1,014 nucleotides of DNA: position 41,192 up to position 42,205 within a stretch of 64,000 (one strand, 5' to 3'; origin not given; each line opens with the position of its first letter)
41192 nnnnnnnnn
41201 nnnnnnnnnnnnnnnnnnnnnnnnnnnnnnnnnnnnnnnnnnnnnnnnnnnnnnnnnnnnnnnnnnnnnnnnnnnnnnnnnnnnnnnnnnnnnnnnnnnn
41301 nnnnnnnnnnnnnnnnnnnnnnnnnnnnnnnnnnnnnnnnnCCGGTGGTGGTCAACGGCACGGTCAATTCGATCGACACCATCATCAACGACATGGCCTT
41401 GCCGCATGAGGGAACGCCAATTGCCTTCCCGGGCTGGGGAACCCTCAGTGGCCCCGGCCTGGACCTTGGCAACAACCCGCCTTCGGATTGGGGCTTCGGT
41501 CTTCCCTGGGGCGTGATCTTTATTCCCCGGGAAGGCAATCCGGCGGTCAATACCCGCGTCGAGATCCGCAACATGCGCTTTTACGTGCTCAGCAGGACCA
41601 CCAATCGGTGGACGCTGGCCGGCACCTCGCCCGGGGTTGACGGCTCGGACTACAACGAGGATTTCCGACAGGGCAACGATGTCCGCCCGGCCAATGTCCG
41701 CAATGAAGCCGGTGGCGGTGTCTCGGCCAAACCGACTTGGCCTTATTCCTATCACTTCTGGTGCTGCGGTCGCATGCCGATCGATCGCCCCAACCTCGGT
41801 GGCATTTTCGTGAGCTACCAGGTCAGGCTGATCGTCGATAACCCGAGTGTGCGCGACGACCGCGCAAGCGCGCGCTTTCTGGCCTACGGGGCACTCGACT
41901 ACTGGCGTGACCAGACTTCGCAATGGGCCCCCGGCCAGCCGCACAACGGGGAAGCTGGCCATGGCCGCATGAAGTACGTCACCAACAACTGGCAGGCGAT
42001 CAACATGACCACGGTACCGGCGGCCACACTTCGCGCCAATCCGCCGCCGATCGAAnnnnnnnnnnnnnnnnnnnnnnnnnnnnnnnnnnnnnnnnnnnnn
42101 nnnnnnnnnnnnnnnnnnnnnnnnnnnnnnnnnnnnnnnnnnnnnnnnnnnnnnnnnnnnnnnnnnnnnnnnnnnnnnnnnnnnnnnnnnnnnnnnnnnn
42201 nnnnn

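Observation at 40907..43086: Tandem paralogous lipoproteins of an unrecognised family with a vicinal-Cys WCCG motif inside the EPS island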

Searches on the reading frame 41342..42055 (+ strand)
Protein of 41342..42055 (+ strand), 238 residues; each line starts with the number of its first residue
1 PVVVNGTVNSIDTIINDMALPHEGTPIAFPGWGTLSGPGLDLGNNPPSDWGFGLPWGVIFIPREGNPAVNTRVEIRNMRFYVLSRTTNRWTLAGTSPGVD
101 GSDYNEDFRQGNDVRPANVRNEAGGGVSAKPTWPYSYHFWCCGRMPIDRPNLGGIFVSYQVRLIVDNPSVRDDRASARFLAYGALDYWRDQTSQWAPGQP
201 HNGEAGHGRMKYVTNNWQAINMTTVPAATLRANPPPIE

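Call 73: predict_structure(alignment_id=A3)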
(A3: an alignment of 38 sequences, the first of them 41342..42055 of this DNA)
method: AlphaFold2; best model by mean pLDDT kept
length: 238 residues; sequences in the alignment: 38
mean_pLDDT: 92.0   pTM: 0.89
mean pLDDT of the five models: 92.0, 92.0, 91.7, 91.5, 90.5
residues with pLDDT >= 90: 194; 70-90: 29; 50-70: 10; < 50: 5
segments of 3 or more residues with pLDDT < 50: 1-5
pLDDT, mean of each block of 10 residues (from residue 1): 61 97 87 73 96 97 95 97 98 94 83 89 93 94 96 98 98 98 97 87 95 98 98 92
secondary structure, 60 per line:
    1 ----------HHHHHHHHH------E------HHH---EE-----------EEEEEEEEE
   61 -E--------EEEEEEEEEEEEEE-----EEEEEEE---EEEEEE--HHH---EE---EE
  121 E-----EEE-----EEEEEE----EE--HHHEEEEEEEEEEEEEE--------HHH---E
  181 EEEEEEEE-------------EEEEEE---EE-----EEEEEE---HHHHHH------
elements in order: H11-19 E52-60 E71-84 E90-96 E100-105 E119-121 E127-129 E135-140 E152-165 E180-188 E202-207 E218-223 H227-232
